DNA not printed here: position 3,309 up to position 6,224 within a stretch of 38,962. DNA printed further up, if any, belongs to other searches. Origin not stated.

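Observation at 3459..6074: Fe-S electron wire interrupted by two cyclic-nucleotide-binding domains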

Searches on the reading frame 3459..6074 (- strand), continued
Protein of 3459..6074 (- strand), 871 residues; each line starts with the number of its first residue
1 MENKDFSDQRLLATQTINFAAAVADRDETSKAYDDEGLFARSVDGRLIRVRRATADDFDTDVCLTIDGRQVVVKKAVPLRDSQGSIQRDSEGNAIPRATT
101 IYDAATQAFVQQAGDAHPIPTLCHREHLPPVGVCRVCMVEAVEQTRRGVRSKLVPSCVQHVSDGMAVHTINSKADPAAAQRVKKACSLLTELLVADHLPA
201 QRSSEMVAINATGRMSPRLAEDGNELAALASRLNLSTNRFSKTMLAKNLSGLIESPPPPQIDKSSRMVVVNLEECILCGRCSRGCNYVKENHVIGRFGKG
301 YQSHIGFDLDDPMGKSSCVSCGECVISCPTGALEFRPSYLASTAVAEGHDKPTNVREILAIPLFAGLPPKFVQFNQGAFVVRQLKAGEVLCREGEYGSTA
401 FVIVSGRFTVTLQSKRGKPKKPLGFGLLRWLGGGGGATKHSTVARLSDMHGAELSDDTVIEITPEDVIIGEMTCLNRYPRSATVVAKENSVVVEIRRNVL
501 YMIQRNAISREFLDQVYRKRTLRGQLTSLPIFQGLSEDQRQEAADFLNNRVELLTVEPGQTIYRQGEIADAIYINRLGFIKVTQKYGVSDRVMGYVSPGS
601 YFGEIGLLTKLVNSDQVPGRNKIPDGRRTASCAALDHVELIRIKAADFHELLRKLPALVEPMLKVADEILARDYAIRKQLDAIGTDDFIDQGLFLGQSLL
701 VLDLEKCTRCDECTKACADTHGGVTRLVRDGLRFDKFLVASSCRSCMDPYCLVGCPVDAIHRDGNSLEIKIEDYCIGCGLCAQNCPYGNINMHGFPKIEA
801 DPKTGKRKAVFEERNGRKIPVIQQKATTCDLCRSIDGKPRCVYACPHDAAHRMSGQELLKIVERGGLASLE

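Call 14: find_related_loci(query=A1, collection=genome_contigs, flank=10000)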
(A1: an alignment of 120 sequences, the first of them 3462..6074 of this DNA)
Query A1 (871 aa) in genome_contigs; peptide patterns used: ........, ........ (x = any residue, [..] = any of these).
599 stretches matched a pattern (row limit reached: there are more); 567 encode a relative of the query (tblastn E <= 1e-3); the best 80 are kept; 79 distinct loci.
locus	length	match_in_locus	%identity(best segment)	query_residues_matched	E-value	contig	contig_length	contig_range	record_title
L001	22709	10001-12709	66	1-870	0e+0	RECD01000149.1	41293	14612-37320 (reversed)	MAG: Planctomycetaceae bacterium isolate DLM2.Bin10 NODE_866_length_41293_cov_30.0594, whole genome shotgun sequence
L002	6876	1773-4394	63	17-870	0e+0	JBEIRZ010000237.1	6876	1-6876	MAG: Planctomycetaceae bacterium isolate Sample-107-S80-bin-172 Sample_107_S80-bin_172-k141_1048305, whole genome shotgu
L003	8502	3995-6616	63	17-870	0e+0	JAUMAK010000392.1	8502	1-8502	MAG: Pirellulaceae bacterium isolate P_PIRE4 NODE_24541_length_8502_cov_1.536955, whole genome shotgun sequence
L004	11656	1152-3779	66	1-870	0e+0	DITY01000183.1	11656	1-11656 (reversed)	MAG TPA_asm: Planctomycetaceae bacterium UBA6172 UBA6172_contig_137760, whole genome shotgun sequence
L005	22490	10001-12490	61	13-863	0e+0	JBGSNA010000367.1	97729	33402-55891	MAG: Pirellulaceae bacterium isolate JTS-AC244 k141_2744058, whole genome shotgun sequence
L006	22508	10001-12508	60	7-863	0e+0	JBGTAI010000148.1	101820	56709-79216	MAG: Pirellulaceae bacterium isolate JTS-AC7 k141_4292974, whole genome shotgun sequence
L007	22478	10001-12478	60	19-866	0e+0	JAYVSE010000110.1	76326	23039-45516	MAG: Planctomycetaceae bacterium isolate GL74_DN_concoct_140 GL74_DN_concoct_140_109, whole genome shotgun sequence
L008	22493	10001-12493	60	18-870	0e+0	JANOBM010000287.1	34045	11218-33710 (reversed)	MAG: Planctomycetaceae bacterium isolate VAR_18_metabat_111 VAR_18_k141_2193711, whole genome shotgun sequence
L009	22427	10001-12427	60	34-862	0e+0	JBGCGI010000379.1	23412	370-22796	MAG: Rubripirellula sp. isolate SGMAG-02 contig379, whole genome shotgun sequence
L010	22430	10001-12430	60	34-863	0e+0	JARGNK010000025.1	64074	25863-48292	MAG: Rubripirellula sp. isolate bin_ak_oxhcr2.033 NODE_410_length_64074_cov_6.068995, whole genome shotgun sequence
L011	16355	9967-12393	60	34-862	0e+0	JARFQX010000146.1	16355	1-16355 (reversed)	MAG: Rubripirellula sp. isolate MAG_Ve_Sed_35 k141_1701195, whole genome shotgun sequence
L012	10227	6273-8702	59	34-863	0e+0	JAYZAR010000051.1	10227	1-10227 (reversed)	MAG: Planctomycetota bacterium isolate XB_MAG1188 DB_MAG1188_0051, whole genome shotgun sequence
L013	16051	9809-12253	58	34-868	0e+0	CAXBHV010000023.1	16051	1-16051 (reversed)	MAG TPA_asm: uncultured Rhodopirellula sp. isolate ERR2762171_binner12_Refined_24 genome assembly, contig: ERZ3422408.43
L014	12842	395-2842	58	34-869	0e+0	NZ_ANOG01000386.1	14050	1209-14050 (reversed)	Rhodopirellula maiorica SM1 cSM10389, whole genome shotgun sequence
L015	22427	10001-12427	59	34-862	0e+0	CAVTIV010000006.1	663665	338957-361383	MAG: Pirellulaceae bacterium isolate MFD05684.bin.2.243 genome assembly, contig: contig_18084, whole genome shotgun sequ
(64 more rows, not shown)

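Call 24: search_solved_structures(query=window:3462-6074:-, max_evalue=0.001)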
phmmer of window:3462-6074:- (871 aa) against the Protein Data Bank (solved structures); distinct sequences matched with E-value up to 0.001: 126 (the best 60 are shown).
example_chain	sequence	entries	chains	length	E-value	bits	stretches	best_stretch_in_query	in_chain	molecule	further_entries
7vw6_A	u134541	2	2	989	1.9e-18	69.3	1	264-340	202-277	Formate dehydrogenase | Tungsten-containing formate dehydrogenase alpha subunit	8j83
7e5z_A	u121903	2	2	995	1.9e-18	69.3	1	264-340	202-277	Formate dehydrogenase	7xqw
7q4v_A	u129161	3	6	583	5.4e-16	61.2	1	261-337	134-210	Iron hydrogenase HydA1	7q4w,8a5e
7t2r_A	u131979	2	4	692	6.6e-16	60.9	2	261-337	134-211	NiFe hydrogenase subunit A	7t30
7qv7_A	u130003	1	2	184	1.6e-15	59.7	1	699-864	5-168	Hydrogen dependent carbon dioxide reductase subunit HycB3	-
7z0s_B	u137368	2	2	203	8.1e-15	57.3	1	700-864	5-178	Formate hydrogenlyase subunit 2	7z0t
8a6t_A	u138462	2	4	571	1.7e-14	56.2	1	271-336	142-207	Electron bifurcating hydrogenase subunit HydA1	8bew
8oh5_C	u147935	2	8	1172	8.2e-14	54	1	268-339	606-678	Formate dehydrogenase-O, major subunit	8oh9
8c0z_C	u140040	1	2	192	5.5e-13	51.2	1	700-793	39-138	Iron-sulfur cluster-binding protein potential subunit of aldehyde oxidoreductase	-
9mqx_A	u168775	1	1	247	1.6e-12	49.7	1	90-177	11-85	NADH:ubiquinone oxidoreductase chain G-like protein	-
7p5h_A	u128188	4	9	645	4.7e-12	48.1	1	264-337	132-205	Fe-hydrogenase, subunit alpha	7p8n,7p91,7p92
6tg9_A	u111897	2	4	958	6.7e-12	47.6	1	101-333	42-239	Formate dehydrogenase subunit alpha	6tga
9wxb_B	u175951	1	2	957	1.4e-11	46.6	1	95-333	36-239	Formate dehydrogenase alpha subunit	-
3of1_A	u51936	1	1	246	5e-11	44.7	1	479-617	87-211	cAMP-dependent protein kinase regulatory subunit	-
7qv7_B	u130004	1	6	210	2.2e-10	42.6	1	735-860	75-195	Hydrogen dependent carbon dioxide reductase subunit HycB4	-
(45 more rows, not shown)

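Call 25: predict_structure(alignment_id=A1)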
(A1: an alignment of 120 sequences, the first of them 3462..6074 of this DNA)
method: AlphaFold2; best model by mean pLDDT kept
length: 871 residues; sequences in the alignment: 120
mean_pLDDT: 76.9   pTM: 0.69
mean pLDDT of the five models: 76.9, 73.3, 73.2, 72.9, 71.1
residues with pLDDT >= 90: 262; 70-90: 335; 50-70: 202; < 50: 72
segments of 3 or more residues with pLDDT < 50: 13-45, 417-426, 431-441, 831-835
pLDDT, mean of each block of 10 residues (from residue 1): 54 44 42 38 49 85 97 91 71 84 92 86 79 87 90 91 96 97 95 89 75 71 88 83 58 68 94 91 82 88 89 90 91 93 84 87 87 92 94 75 91 56 44 38 55 70 76 54 90 88 73 68 79 92 92 82 91 88 83 82 90 64 82 83 94 94 89 82 70 68 74 57 52 74 54 61 59 71 65 79 85 88 70 49 65 80 67 40
secondary structure, 60 per line:
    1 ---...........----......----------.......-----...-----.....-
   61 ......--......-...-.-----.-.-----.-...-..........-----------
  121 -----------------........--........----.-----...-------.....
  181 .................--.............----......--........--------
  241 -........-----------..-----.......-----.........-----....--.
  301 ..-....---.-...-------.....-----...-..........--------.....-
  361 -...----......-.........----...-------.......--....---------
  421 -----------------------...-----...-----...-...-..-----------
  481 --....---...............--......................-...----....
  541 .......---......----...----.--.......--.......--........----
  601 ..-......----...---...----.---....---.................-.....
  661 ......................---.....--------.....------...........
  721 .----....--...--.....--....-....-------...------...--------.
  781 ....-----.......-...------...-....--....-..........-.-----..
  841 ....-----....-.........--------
elements in order (helices of 4 or more, strands of 3 or more residues): H4-14 H19-24 H35-38 E39-41 E47-49 H55-59 E61-66 E69-74 E76-78 E96-98 H101-109 E138-145 E148-155 E166-168 H176-197 H200-212 H217-222 H225-232 H242-249 E268-271 H280-288 E294-297 E304-307 H323-327 E333-335 H337-346 H355-359 H369-374 E379-384 E389-391 E399-405 E408-411 E444-446 E452-454 E460-462 E483-486 E490-496 H497-504 H507-528 H537-547 E551-556 E561-563 E571-577 E580-586 E589-596 H604-609 E631-634 E638-644 H645-654 H656-682 H686-690 E699-703 H710-721 H726-729 E732-734 E737-741 H744-747 H749-752 E760-762 E769-771 H780-784 E790-796 E798-800 E807-809 E811-814 E817-820 E822-828 H840-844 E850-853 H855-863
